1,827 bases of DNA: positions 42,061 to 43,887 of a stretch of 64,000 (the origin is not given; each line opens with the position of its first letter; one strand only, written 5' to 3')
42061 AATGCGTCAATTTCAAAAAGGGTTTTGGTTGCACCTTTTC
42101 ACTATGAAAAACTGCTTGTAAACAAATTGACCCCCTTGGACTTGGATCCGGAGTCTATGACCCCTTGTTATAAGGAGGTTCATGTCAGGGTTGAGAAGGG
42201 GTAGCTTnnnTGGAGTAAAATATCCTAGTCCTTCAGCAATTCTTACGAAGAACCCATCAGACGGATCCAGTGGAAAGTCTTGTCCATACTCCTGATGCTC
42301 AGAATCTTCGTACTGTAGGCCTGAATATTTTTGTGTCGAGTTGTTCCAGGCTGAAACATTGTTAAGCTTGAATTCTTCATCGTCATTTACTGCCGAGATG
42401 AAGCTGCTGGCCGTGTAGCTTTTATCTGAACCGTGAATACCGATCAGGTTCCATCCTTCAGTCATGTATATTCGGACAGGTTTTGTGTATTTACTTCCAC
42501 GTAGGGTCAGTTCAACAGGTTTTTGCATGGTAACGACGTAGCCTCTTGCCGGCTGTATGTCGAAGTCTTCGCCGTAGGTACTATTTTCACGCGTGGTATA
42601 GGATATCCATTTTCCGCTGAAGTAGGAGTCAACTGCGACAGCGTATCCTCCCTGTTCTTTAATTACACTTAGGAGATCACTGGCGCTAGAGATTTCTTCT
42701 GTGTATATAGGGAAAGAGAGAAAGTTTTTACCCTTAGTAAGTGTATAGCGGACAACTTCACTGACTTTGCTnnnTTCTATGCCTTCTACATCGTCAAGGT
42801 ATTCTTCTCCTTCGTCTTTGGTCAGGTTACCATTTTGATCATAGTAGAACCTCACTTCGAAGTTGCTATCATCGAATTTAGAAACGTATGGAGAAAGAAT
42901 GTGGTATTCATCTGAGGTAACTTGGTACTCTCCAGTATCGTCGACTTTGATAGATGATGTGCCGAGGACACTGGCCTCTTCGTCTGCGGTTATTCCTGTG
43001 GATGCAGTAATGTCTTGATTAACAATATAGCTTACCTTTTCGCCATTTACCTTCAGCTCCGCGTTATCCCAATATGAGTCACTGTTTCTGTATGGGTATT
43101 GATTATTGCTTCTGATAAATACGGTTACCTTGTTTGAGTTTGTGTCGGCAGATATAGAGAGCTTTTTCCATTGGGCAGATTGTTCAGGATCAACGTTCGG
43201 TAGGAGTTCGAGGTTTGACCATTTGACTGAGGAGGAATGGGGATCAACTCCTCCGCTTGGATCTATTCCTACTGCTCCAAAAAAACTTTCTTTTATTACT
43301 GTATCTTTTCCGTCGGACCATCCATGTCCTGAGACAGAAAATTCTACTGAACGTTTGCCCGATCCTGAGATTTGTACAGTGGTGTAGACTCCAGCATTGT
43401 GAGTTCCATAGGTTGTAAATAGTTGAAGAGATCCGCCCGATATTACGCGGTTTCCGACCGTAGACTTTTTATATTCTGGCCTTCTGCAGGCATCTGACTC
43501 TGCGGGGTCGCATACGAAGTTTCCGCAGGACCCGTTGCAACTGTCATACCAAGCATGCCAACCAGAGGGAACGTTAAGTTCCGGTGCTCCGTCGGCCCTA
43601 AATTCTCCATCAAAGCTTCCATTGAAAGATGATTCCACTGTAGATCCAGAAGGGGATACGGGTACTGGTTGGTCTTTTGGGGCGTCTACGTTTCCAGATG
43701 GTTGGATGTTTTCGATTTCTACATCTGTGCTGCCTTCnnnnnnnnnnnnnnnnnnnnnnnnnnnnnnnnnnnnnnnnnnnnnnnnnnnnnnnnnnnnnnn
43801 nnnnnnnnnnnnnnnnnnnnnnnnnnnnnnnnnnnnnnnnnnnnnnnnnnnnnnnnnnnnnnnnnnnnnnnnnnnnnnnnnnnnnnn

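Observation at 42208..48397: Surface-enzyme island in which two divergently encoded secreted enzymes share an unrecognised ~180-aa C-terminal domain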

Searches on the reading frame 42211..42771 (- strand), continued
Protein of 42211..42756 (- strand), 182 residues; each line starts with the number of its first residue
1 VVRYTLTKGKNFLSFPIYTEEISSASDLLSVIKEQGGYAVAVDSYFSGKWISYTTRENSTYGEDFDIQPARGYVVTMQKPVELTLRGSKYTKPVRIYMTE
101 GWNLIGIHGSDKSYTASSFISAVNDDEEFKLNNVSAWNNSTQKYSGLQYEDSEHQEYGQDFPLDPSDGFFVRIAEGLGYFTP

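Call 64: search_protein_families(library=pfam, proteins=[P0159, P0189, P0172, P0207, P0211, P0163, P0161, P0164, P0175, P0199], max_evalue=0.1)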
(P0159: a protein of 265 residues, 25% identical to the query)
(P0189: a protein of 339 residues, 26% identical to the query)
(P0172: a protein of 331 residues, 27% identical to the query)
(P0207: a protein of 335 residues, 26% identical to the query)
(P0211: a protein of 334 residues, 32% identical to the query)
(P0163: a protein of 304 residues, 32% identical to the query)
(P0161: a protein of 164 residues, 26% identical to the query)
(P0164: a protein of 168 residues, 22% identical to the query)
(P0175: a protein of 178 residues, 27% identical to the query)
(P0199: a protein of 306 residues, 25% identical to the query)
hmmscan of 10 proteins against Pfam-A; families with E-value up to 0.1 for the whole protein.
P0159 (265 aa): 1 family
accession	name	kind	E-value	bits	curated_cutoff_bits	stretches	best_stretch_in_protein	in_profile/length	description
PF14534.12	DUF4440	-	0.023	15.6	25.2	0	59-75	91-107/107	Domain of unknown function (DUF4440)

P0189 (339 aa): 3 families
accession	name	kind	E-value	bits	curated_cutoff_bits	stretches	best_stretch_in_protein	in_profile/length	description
PF05048.19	NosD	-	5.1e-16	59.2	23.6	1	3-115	90-211/212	Periplasmic copper-binding protein (NosD)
PF13229.12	Beta_helix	-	2.6e-07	30.9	25.9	1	3-94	31-124/158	Right handed beta helix region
PF08410.15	DUF1737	-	0.056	13.7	24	0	266-281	22-37/53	Domain of unknown function (DUF1737)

P0172 (331 aa): 6 families
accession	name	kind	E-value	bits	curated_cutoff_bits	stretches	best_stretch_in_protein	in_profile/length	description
PF22352.2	K319L-like_PKD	-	7e-07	29.6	27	1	186-268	1-83/84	K319L-like, PKD domain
PF18911.6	PKD_4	-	2.1e-06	28.1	27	1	179-218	1-40/85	PKD domain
PF17963.7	Big_9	-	6.5e-05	24.2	23.6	1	179-267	1-88/89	Bacterial Ig domain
PF21027.3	Sde0182_C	-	0.0011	20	27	1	199-223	3-27/83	Cellulose-binding protein Sde0182, C-terminal domain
PF02010.21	REJ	-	0.0055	15.8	25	1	187-223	91-132/452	REJ domain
PF00801.26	PKD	-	0.018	15.5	23.5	1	185-267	4-78/80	PKD domain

P0207 (335 aa): 1 family
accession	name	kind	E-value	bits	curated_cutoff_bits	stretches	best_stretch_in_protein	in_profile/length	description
PF00963.24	Cohesin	-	2.8e-07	31.2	24.1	1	30-130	5-110/139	Cohesin domain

P0211 (334 aa): 6 families
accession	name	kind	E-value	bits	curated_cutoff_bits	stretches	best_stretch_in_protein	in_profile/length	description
PF13620.12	CarboxypepD_reg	-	2.9e-10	40.8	32.3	1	99-174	2-80/82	Carboxypeptidase regulatory-like domain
PF00246.29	Peptidase_M14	-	4.5e-06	26.9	21.6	1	2-86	200-285/286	Zinc carboxypeptidase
PF13715.12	CarbopepD_reg_2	-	0.00011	22.6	32.2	1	99-174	1-75/88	CarboxypepD_reg-like domain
PF20608.4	Phage_tube_C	-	0.015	16.1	24.1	1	139-164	54-79/82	Phage tail tube protein C-terminal domain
PF08308.17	PEGA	-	0.052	13.9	20.8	0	140-175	32-67/71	PEGA domain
PF23194.1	NOMO_5th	-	0.07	14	27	0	115-150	23-57/89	NOMO fifth transthyretin-like domain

P0163 (304 aa): 1 family
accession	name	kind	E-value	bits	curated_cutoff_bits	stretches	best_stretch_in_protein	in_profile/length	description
PF18884.5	TSP3_bac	-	2.7e-14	53.1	25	3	87-106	1-19/22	Bacterial TSP3 repeat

P0161 (164 aa): 1 family
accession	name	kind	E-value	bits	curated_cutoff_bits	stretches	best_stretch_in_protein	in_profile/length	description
PF11388.13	DotA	-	0.099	13.3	25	0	31-57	76-103/105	Phagosome trafficking protein DotA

P0164 (168 aa): 2 families
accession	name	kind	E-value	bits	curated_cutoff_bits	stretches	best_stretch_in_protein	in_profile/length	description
PF14534.12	DUF4440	-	0.012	16.5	25.2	0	112-134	84-106/107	Domain of unknown function (DUF4440)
PF11388.13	DotA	-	0.019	15.5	25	1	35-62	77-104/105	Phagosome trafficking protein DotA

P0175 (178 aa): 0 families

P0199 (306 aa): 0 families

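Call 67: find_encoding_contigs(protein=P0120, flank=8000, max_places=3)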
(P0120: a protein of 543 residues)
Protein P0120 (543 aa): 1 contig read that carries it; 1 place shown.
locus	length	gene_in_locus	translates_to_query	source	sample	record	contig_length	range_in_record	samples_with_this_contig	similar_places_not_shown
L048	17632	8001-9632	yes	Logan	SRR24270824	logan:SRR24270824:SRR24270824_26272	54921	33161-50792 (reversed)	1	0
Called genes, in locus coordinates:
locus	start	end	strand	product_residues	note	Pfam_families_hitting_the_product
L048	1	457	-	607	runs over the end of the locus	PF02687:FtsX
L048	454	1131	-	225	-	PF02463:SMC_N (faint), PF00005:ABC_tran, PF13304:AAA_21 (faint)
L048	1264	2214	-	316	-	PF12833:HTH_18, PF00165:HTH_AraC, PF06445:GyrI-like, PF14526:Cass2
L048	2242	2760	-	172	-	PF00293:NUDIX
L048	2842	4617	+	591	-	PF00005:ABC_tran, PF02463:SMC_N (weak)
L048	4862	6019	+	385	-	-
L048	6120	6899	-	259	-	PF06182:ABC2_membrane_6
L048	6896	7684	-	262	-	PF06182:ABC2_membrane_6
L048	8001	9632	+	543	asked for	PF00149:Metallophos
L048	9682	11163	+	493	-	PF00070:Pyr_redox (faint), PF00890:FAD_binding_2 (weak), PF01266:DAO, PF01494:FAD_binding_3 (faint), PF01593:Amino_oxidase, PF01946:Thi4 (weak), PF13450:NAD_binding_8, PF01266:DAO (weak), +3 more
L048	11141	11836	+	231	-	PF18916:Lycopene_cyc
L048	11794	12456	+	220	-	PF02517:Rce1-like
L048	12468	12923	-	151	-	PF01272:GreA_GreB (weak)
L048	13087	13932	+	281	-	PF08443:RimK, PF07478:Dala_Dala_lig_C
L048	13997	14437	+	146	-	-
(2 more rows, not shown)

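Call 68: search_protein_families(library=pfam, proteins=[P0025, P0120], max_evalue=0.01)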
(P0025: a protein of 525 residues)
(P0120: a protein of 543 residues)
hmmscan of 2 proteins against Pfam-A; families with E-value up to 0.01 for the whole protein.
P0025 (525 aa): 1 family
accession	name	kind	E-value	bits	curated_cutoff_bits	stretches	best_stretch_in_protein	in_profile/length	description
PF00149.33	Metallophos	-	4.9e-05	24.3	21.5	1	49-250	6-190/191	Calcineurin-like phosphoesterase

P0120 (543 aa): 1 family
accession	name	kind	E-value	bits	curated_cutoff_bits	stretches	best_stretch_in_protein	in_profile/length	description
PF00149.33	Metallophos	-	4.4e-08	34.2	21.5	1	51-282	3-191/191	Calcineurin-like phosphoesterase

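Call 73: find_encoding_contigs(protein=P0003, flank=7000, max_places=2)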
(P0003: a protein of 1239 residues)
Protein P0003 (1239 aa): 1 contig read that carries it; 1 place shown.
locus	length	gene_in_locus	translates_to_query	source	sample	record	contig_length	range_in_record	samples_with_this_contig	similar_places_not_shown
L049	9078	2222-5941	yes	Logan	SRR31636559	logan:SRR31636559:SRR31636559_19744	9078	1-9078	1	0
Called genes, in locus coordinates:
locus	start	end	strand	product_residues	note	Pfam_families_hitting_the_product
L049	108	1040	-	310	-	PF00551:Formyl_trans_N, PF02911:Formyl_trans_C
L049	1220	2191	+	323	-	PF02547:Queuosine_synth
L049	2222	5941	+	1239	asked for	-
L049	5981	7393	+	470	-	-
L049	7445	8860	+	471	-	-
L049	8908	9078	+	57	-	?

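Call 74: find_encoding_contigs(protein=P0014, flank=7000, max_places=2)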
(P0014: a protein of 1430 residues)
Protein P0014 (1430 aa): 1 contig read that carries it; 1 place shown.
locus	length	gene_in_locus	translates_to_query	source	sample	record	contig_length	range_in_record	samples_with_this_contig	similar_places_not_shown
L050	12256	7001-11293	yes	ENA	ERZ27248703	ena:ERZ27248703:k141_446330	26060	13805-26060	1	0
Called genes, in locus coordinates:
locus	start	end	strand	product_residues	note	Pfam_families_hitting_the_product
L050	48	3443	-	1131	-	-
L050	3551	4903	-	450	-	PF01547:SBP_bac_1, PF13416:SBP_bac_8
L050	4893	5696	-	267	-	PF04203:Sortase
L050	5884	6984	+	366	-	PF00226:DnaJ, PF01556:DnaJ_C, PF00684:DnaJ_CXXCXGXG, PF15777:Anti-TRAP (faint), PF27659:CHP02642 (faint)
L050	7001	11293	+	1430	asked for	-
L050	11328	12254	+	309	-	?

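Call 75: find_encoding_contigs(protein=P0065, flank=7000, max_places=2)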
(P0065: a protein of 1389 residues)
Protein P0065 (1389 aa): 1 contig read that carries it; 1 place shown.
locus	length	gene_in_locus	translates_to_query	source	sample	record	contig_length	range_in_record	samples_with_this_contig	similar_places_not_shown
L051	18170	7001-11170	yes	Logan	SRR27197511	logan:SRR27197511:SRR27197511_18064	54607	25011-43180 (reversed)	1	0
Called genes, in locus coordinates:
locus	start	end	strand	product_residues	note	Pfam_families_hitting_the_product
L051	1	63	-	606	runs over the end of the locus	PF01411:tRNA-synt_2c, PF07973:tRNA_SAD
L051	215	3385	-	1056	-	PF17957:Big_7 (faint)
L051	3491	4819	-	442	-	PF01547:SBP_bac_1, PF13416:SBP_bac_8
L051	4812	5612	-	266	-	PF04203:Sortase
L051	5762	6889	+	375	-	PF00226:DnaJ, PF01556:DnaJ_C, PF00684:DnaJ_CXXCXGXG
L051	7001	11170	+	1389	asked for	-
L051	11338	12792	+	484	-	PF08529:NusA_N, PF13184:KH_NusA_1st, PF26594:KH_NusA_2nd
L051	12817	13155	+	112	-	PF04296:YlxR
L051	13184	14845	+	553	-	PF03193:RsgA_GTPase (faint), PF00009:GTP_EFTU, PF01926:MMR_HSR1, PF03144:GTP_EFTU_D2 (faint), PF22042:EF-G_D2, PF11987:IF-2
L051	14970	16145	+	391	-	-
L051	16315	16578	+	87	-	PF00312:Ribosomal_S15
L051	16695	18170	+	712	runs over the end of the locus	PF01138:RNase_PH, PF03725:RNase_PH_C (faint), PF03726:PNPase (faint), PF01138:RNase_PH, PF00013:KH_1, PF00575:S1, PF23459:S1_RRP5 (weak)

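Call 83: search_protein_families(library=phrogs, alignment_id=A2, max_evalue=0.01)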
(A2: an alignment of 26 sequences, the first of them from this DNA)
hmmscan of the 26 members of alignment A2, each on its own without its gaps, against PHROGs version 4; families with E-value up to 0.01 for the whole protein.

A. member 1, seq(187 aa): 0 families

B. families by the number of members that match (of 26 scanned): 4 families
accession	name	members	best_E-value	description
phrog_37078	-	1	0.0055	-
phrog_24807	-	1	0.007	-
phrog_34355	-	1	0.0078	-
phrog_10586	-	1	0.0079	-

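Call 86: search_dna_similar(query=window:42211-42756:-, collection=phages, mode=protein, max_evalue=0.001, max_rows=10)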
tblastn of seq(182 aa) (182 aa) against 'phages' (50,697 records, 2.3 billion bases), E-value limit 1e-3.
No match.

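Call 94: search_protein_families(library=pfam, proteins=[L010:6978-8840:+, L010:8837-10309:+, L010:10325-11677:+, L010:11698-12567:+, L010:357-1388:-, L010:1385-2125:-, L037:1-1452:+, L010:2944-6639:+], max_evalue=0.01)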
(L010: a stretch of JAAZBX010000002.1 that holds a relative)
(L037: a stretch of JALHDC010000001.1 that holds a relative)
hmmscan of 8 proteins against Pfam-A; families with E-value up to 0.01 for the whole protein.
L010:6978-8840:+ (621 aa): 2 families
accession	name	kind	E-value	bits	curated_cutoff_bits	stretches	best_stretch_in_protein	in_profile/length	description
PF16656.11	Pur_ac_phosph_N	-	4.8e-17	62.7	30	2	344-428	8-90/93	Purple acid Phosphatase, N-terminal domain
PF00041.27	fn3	-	8.8e-10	39.1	25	1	56-137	3-79/84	Fibronectin type III domain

L010:8837-10309:+ (491 aa): 0 families

L010:10325-11677:+ (451 aa): 0 families

L010:11698-12567:+ (290 aa): 0 families

L010:357-1388:- (344 aa): 3 families
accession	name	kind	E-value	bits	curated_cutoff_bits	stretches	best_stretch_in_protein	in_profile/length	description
PF01189.24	Methyltr_RsmB-F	-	5.4e-45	153.9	27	1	126-341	2-198/199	16S rRNA methyltransferase RsmB/F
PF17125.10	Methyltr_RsmF_N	-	5.3e-08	33.6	34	1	33-118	5-85/86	N-terminal domain of 16S rRNA methyltransferase RsmF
PF13847.12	Methyltransf_31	-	3.8e-05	23.9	27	1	132-268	3-114/145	Methyltransferase domain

L010:1385-2125:- (247 aa): 1 family
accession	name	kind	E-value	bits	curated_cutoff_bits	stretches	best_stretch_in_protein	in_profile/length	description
PF04452.19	Methyltrans_RNA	-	5.9e-29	101.2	23.9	1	79-240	6-164/165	RNA methyltransferase domain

L037:1-1452:+ (484 aa): 8 families
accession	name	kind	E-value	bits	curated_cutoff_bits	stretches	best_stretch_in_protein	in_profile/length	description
PF00575.29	S1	-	6.3e-16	59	22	1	408-480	1-74/74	S1 RNA binding domain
PF01138.27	RNase_PH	-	2.9e-14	54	25.5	1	111-245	1-130/130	3' exoribonuclease family, domain 1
PF00013.35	KH_1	-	2.9e-14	53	21.5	1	346-403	2-65/66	KH domain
PF22675.2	KH-I_KHDC4-BBP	-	5.5e-05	23.4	30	1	355-406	8-60/76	KHDC4/BBP-like, KH-domain type I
PF07650.23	KH_2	-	0.00018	21.7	22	1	344-388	25-69/78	KH domain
PF03726.19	PNPase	-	0.00046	21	24.6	1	66-108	35-81/81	Polyribonucleotide nucleotidyltransferase, RNA binding domain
PF24685.1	OB_RRP5_4th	-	0.0025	18.2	31.5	0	434-469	36-71/92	RRP5 OB-fold domain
PF03725.20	RNase_PH_C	-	0.0037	17.6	20.8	1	249-318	2-66/67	3' exoribonuclease family, domain 2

L010:2944-6639:+ (1232 aa): 2 families
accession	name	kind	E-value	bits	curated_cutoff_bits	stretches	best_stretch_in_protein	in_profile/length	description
PF16656.11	Pur_ac_phosph_N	-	1.7e-08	35.3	30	1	60-177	6-81/93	Purple acid Phosphatase, N-terminal domain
PF00041.27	fn3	-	0.0099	16.5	25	0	57-77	3-23/84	Fibronectin type III domain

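Call 96: find_related_loci(query=A4, collection=viral_contigs, flank=5000)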
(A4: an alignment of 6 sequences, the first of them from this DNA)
Query A4 (187 aa) in viral_contigs; peptide patterns used: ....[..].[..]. (x = any residue, [..] = any of these).
1 stretches matched a pattern; 1 encode a relative of the query (tblastn E <= 1e-3); 1 distinct loci.
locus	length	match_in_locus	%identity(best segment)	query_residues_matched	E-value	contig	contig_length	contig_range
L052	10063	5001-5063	54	90-113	7e-4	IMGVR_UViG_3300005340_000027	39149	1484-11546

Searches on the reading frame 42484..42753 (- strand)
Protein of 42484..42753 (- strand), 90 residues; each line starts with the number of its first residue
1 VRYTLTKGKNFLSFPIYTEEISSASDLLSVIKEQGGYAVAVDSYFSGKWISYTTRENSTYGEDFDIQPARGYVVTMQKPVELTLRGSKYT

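Call 79: search_solved_structures(query=A6, max_evalue=10, show_alignments=2)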
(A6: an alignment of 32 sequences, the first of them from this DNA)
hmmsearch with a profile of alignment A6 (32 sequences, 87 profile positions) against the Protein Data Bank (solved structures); distinct sequences matched with E-value up to 10: 5.
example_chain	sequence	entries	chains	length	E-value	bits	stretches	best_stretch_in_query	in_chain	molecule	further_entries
8wbb_A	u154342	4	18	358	0.23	14.9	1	50-82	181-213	Genome polyprotein | Non-structural protein 1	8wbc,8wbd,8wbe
4oig_A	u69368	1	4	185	0.44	14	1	53-81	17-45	Non-structural protein 1, NS1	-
8t4r_A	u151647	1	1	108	0.69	13.3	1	61-81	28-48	V(D)J recombination-activating protein 2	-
4dn7_A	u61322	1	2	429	1.2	12.6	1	42-76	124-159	ABC transporter, ATP-binding protein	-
2dfk_A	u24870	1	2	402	1.5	12.2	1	26-73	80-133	collybistin II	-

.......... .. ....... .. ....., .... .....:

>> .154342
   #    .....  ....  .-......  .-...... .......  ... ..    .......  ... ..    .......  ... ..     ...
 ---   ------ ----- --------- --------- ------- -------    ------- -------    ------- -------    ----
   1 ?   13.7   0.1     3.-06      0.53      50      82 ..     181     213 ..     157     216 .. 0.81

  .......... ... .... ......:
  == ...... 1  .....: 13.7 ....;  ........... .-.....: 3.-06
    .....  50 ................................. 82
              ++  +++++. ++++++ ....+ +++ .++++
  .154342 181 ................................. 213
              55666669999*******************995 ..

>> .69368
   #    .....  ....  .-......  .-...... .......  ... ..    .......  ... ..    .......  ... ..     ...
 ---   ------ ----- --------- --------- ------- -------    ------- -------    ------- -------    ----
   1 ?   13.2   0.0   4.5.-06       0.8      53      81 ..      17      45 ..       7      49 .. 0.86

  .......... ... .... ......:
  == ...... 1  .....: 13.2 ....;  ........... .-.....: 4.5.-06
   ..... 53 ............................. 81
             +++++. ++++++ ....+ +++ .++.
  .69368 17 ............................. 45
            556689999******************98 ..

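Call 80: find_homologous_proteins(query=A6, max_evalue=0.000001)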
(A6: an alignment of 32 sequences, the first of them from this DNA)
Query A6 (32 sequences) (90 aa, profile of the alignment): 100 proteins with E <= 0.000001 among 500 candidates.
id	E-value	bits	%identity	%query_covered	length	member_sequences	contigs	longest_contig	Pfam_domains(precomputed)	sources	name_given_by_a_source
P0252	1.9e-46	174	-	-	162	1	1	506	-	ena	-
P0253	2.1e-43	164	-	-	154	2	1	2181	-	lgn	-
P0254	3.7e-43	163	-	-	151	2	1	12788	-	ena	-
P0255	4.5e-40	153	25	53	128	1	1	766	-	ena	-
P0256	3.7e-37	144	27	54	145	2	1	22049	-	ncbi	ncbi:MAG: hypothetical protein R2941_21185 [Desulfobacterales bacterium]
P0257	1.3e-36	142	-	-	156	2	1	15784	-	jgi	-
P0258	6.3e-33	131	-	-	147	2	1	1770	-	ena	-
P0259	1.5e-32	129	34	69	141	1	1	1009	-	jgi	jgi:hypothetical protein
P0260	2.2e-32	129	23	52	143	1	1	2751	-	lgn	-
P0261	3.0e-31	125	23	49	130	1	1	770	-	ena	-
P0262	1.8e-30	123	-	-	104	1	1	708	-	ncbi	-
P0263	3.1e-30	122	26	56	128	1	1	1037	-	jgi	jgi:hypothetical protein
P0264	1.8e-29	119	-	-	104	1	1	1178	-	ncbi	-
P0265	3.6e-29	118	27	90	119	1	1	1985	-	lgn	-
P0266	4.4e-29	118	-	-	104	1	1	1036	-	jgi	jgi:hypothetical protein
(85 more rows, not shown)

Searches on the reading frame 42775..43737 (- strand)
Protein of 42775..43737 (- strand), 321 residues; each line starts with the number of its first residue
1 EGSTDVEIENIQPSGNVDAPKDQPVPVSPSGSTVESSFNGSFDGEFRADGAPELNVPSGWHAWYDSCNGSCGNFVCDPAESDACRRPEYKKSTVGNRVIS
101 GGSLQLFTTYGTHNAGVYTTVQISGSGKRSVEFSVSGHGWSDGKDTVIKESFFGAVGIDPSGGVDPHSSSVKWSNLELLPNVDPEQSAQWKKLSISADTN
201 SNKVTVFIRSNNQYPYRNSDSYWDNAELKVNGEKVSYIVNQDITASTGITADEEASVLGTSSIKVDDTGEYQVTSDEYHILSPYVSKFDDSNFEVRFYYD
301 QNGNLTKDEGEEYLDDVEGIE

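Call 11: search_protein_families(library=pfam, proteins=[window:42775-43737:-], max_evalue=10)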
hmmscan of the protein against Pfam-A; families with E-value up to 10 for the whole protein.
window:42775-43737:- (321 aa): 1 family
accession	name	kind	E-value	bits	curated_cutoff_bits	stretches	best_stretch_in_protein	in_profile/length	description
PF05827.17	VAS1_LD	-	0.061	14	26.9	1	188-247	43-105/140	V-type proton ATPase subunit S1, luminal domain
